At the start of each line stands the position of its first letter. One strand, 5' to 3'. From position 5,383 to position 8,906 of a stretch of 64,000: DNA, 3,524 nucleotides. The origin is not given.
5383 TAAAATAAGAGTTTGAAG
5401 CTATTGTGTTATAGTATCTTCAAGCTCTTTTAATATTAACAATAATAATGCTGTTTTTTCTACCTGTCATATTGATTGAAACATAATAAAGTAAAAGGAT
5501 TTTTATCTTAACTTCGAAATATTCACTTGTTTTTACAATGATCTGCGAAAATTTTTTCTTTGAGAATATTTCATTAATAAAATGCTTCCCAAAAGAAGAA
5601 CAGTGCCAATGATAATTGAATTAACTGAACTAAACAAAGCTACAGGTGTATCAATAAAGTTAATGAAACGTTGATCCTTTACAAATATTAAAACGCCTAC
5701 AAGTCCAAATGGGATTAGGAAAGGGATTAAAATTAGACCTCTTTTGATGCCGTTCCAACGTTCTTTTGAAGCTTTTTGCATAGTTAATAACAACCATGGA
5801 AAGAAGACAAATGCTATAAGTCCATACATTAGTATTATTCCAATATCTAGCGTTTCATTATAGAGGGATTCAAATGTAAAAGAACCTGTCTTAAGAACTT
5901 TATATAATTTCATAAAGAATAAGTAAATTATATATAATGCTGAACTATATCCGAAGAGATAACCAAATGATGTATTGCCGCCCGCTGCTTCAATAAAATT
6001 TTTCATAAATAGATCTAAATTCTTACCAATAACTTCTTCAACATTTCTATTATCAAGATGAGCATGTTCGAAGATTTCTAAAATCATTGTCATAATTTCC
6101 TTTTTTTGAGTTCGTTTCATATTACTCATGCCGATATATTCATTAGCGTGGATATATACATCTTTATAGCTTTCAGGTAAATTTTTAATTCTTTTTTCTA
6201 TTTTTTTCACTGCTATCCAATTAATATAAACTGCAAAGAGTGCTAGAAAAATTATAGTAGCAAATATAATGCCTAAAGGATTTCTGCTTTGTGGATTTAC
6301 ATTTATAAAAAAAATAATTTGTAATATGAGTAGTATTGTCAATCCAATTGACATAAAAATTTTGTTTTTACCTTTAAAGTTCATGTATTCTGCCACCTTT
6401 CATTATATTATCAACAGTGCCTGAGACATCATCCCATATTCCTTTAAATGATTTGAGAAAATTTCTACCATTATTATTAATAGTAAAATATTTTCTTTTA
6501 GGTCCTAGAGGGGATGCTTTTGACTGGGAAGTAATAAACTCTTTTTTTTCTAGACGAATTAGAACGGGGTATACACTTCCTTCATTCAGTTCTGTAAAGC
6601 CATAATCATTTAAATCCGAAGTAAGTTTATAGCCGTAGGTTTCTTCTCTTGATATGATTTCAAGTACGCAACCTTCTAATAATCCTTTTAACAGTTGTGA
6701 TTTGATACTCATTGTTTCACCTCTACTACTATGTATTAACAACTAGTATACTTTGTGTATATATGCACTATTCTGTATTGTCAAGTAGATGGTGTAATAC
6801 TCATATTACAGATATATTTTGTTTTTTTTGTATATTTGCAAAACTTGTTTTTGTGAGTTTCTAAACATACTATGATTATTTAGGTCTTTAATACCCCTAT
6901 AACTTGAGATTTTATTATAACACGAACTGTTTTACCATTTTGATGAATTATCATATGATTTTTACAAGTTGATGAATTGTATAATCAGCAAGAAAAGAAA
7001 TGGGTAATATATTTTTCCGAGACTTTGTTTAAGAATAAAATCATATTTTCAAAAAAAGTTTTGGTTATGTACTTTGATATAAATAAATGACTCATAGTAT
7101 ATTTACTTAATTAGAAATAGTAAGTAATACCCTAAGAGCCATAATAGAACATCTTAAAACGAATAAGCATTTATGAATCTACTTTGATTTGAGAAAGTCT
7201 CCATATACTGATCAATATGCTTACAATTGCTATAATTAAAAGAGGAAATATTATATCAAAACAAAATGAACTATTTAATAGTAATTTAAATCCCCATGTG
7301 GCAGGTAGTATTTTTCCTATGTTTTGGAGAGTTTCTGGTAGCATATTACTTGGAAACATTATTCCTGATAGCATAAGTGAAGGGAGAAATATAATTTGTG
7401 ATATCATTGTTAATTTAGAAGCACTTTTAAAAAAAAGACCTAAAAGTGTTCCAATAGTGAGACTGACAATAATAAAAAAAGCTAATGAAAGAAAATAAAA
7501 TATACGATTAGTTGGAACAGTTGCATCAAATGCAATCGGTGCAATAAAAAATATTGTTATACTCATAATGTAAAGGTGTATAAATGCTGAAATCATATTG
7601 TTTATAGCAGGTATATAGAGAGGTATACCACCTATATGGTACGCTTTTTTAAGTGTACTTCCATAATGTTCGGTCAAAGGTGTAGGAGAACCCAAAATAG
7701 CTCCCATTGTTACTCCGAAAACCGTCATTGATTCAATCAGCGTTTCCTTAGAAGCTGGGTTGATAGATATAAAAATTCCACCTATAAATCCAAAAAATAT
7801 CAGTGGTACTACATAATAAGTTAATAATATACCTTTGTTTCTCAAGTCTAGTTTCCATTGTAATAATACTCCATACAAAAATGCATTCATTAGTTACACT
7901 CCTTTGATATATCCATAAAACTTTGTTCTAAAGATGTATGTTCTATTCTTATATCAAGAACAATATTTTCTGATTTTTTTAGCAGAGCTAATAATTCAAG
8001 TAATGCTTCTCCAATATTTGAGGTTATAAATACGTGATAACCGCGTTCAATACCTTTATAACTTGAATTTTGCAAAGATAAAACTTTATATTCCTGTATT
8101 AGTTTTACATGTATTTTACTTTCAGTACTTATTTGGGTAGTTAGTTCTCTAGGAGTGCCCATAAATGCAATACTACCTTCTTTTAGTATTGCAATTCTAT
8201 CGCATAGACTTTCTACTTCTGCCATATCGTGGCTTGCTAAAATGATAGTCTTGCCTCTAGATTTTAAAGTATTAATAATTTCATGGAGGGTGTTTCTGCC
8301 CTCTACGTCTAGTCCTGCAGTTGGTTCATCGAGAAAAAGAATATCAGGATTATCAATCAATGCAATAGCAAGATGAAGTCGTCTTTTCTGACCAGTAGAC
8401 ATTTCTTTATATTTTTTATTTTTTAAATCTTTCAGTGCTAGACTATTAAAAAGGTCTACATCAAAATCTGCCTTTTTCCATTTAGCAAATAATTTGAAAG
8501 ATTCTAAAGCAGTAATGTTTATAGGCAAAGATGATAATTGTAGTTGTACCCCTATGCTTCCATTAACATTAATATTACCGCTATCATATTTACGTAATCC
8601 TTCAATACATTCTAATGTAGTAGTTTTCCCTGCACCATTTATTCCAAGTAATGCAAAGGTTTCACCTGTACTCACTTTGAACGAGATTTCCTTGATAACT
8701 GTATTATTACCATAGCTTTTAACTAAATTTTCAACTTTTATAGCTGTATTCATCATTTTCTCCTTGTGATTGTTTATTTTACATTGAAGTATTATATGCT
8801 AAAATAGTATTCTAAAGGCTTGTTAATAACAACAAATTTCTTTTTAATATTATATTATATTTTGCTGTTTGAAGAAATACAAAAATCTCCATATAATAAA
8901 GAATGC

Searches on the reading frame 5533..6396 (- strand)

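Call 31: search_protein_families(library=pfam, proteins=[window:5533-6396:-], max_evalue=0.00001)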
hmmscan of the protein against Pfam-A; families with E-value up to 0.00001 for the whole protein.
window:5533-6396:- (287 aa): 1 family
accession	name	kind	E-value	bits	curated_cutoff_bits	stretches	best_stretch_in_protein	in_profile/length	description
PF06304.16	DUF1048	-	6.1e-13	49.5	29.6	1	64-137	11-85/102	Protein of unknown function (DUF1048)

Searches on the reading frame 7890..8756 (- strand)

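Call 31: search_protein_families(library=pfam, proteins=[window:7890-8756:-], max_evalue=0.00001)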
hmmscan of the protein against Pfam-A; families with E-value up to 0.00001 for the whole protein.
window:7890-8756:- (288 aa): 2 families
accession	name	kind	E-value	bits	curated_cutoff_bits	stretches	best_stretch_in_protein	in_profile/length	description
PF00005.33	ABC_tran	-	5.9e-25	88.9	25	1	22-147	2-137/137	ABC transporter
PF13304.12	AAA_21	-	1.3e-13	52.2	27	1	109-181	228-303/304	AAA domain, putative AbiEii toxin, Type IV TA system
